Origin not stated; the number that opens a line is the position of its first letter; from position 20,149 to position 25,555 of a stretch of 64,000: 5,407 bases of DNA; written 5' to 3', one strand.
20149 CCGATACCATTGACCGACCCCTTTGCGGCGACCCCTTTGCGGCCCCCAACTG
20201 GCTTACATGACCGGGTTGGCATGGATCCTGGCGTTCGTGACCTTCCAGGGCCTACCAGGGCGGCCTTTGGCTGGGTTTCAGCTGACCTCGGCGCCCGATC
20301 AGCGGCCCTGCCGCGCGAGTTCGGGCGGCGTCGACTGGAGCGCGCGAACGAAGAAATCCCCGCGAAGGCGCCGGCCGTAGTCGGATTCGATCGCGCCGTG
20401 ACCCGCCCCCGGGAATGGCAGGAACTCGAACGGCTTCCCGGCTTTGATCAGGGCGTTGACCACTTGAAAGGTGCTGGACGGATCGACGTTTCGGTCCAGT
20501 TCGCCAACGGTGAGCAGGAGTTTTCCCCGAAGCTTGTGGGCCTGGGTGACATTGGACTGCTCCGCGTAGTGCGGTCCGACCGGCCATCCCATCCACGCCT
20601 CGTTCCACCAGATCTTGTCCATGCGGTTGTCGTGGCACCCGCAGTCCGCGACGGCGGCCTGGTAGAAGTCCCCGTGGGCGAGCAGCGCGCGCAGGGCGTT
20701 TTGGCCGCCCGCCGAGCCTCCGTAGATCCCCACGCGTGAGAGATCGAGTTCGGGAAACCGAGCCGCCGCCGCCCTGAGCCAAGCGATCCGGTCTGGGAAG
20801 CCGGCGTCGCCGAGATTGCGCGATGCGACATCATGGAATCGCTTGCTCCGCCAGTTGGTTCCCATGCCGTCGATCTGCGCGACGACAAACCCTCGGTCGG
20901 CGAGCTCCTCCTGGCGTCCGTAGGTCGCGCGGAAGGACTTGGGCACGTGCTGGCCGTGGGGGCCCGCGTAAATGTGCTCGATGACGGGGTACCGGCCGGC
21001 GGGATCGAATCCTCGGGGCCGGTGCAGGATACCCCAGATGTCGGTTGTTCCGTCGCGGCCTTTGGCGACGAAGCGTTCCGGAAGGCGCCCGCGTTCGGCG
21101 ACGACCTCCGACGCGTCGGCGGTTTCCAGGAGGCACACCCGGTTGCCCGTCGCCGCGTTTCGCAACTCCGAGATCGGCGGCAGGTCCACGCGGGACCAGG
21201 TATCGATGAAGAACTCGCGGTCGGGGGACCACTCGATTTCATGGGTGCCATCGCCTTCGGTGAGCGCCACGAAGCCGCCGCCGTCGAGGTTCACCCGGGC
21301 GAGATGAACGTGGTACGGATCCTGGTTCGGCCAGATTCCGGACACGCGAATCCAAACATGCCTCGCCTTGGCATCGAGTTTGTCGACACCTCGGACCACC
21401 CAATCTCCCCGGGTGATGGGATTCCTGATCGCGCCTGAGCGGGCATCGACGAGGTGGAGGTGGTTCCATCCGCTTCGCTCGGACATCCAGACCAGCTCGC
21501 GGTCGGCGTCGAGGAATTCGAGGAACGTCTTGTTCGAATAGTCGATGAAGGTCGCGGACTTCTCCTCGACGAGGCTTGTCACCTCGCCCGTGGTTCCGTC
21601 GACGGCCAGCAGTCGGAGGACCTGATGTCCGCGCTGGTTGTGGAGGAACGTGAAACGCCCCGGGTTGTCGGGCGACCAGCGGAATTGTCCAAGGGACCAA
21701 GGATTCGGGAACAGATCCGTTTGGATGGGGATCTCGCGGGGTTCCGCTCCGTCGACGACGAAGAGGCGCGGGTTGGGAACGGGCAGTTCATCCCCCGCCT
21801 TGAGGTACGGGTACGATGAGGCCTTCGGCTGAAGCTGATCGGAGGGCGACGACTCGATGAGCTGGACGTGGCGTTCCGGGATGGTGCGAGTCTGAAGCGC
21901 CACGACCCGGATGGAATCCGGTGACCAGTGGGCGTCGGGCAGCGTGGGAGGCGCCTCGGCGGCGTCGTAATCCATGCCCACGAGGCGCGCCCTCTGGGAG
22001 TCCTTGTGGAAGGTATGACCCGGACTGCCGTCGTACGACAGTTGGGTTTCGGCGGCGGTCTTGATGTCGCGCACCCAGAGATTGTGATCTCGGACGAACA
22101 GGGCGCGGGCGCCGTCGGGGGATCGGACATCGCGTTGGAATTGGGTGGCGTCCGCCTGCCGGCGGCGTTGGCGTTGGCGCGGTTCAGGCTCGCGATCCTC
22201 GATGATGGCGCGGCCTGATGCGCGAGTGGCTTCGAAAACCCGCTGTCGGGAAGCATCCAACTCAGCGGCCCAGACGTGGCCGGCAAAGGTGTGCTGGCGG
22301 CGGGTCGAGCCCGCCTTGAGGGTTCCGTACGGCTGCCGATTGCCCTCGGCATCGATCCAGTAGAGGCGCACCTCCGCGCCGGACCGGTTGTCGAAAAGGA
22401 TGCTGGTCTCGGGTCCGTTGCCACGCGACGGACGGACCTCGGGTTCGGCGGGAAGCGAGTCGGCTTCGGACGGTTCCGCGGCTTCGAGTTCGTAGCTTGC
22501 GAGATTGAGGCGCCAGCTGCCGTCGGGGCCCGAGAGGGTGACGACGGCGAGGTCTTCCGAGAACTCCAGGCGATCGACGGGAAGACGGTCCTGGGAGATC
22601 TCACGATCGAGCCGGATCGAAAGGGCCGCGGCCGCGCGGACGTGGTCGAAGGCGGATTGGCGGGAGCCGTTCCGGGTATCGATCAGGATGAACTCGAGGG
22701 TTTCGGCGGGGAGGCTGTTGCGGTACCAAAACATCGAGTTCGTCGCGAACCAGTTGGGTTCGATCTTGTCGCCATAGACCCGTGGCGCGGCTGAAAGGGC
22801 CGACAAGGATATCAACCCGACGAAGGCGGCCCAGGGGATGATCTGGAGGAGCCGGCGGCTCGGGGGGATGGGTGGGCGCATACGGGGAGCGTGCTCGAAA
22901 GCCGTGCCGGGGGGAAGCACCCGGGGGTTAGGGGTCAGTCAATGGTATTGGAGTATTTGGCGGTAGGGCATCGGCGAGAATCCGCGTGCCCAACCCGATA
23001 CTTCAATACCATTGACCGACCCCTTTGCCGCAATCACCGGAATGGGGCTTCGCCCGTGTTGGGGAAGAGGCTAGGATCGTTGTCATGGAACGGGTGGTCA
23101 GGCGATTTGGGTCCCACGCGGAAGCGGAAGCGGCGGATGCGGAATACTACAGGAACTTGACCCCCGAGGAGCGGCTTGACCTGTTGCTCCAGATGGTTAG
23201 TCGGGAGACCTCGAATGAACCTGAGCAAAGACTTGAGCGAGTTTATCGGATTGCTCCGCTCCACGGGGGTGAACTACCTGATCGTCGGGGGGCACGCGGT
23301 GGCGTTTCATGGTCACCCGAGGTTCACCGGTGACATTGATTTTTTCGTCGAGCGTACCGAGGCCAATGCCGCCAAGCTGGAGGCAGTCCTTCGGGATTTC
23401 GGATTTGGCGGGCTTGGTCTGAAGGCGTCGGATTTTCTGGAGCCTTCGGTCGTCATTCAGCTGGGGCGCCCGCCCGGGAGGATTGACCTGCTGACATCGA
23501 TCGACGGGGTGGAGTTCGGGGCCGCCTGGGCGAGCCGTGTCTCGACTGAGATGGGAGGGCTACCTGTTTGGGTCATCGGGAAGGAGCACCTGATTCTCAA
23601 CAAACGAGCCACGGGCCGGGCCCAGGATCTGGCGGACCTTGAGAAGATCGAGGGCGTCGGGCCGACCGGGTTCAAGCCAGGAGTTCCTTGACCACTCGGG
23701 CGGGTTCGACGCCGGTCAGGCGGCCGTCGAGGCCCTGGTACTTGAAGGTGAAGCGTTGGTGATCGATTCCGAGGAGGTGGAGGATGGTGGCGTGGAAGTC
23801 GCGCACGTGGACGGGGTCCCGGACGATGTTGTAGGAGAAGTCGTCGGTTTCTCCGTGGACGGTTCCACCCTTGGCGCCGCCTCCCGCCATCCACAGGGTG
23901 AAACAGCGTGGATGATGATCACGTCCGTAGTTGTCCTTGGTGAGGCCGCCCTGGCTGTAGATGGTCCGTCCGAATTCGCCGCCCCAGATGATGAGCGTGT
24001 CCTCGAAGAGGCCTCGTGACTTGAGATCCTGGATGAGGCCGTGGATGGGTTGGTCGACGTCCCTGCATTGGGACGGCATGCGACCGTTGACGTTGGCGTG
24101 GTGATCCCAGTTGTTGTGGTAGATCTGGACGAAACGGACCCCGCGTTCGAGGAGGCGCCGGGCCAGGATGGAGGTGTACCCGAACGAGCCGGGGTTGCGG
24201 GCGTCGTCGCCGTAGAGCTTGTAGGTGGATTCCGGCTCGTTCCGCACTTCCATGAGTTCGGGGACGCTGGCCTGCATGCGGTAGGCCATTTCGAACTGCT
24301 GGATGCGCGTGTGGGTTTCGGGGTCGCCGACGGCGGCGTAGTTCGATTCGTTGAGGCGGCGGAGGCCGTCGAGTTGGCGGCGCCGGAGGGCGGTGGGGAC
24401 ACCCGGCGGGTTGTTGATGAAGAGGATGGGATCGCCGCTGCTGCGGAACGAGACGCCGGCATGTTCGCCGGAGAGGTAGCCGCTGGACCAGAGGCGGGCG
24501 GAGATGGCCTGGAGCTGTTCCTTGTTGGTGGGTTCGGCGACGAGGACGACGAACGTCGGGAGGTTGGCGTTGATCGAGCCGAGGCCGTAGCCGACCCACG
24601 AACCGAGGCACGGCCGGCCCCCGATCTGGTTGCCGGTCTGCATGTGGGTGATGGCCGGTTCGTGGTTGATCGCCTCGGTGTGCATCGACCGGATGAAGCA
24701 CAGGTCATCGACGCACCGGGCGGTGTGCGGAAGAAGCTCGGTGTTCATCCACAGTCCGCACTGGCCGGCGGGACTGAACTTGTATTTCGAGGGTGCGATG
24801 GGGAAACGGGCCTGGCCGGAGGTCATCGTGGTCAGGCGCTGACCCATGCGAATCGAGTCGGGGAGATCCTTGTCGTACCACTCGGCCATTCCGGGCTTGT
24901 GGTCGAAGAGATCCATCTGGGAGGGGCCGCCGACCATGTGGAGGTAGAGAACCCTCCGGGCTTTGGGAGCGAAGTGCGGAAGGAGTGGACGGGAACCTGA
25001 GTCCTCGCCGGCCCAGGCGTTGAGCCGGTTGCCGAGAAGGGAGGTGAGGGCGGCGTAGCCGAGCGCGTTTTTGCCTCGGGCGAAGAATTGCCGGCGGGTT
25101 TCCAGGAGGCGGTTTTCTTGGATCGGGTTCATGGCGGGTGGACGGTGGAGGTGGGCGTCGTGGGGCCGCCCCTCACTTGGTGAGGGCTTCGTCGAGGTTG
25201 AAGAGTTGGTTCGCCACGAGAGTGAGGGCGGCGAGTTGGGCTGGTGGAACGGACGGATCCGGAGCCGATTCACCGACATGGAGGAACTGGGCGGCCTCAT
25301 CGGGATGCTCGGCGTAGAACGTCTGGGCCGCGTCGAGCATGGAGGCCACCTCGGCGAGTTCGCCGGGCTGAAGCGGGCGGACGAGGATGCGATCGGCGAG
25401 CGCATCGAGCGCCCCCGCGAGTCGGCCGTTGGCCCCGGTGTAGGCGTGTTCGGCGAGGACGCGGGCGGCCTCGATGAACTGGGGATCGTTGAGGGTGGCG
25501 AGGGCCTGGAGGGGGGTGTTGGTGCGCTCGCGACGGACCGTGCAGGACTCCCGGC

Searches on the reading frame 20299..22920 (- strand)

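Call 83: search_protein_families(library=pfam, proteins=[window:20299-22920:-], max_evalue=0.001)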
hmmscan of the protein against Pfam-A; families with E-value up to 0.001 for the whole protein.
window:20299-22920:- (873 aa): 6 families
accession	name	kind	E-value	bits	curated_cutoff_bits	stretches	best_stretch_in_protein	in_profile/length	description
PF00326.27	Peptidase_S9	-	4e-44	151.1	22.6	1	672-851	9-197/213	Prolyl oligopeptidase family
PF00930.27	DPPIV_N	-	2.7e-39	135.3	22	2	331-582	107-354/354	Dipeptidyl peptidase IV (DPP IV) N-terminal region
PF01847.22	VHL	-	2e-09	37.8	21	1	172-218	10-56/82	VHL beta domain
PF02129.25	Peptidase_S15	-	6e-05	23.3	23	1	652-785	25-151/262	X-Pro dipeptidyl-peptidase (S15 family)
PF01738.24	DLH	-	0.00035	20.7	21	1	714-843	83-188/217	Dienelactone hydrolase family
PF00756.26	Esterase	-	0.00096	19.4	22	0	631-813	11-198/251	Putative esterase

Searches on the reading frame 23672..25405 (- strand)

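Call 11: search_protein_families(library=pfam, proteins=[window:23672-25405:-], max_evalue=0.001)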
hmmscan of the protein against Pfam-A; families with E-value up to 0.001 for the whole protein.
window:23672-25405:- (577 aa): 1 family
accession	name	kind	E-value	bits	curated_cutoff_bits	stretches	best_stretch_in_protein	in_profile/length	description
PF07394.17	DUF1501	-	1.2e-145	486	27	1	149-576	1-390/390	Protein of unknown function (DUF1501)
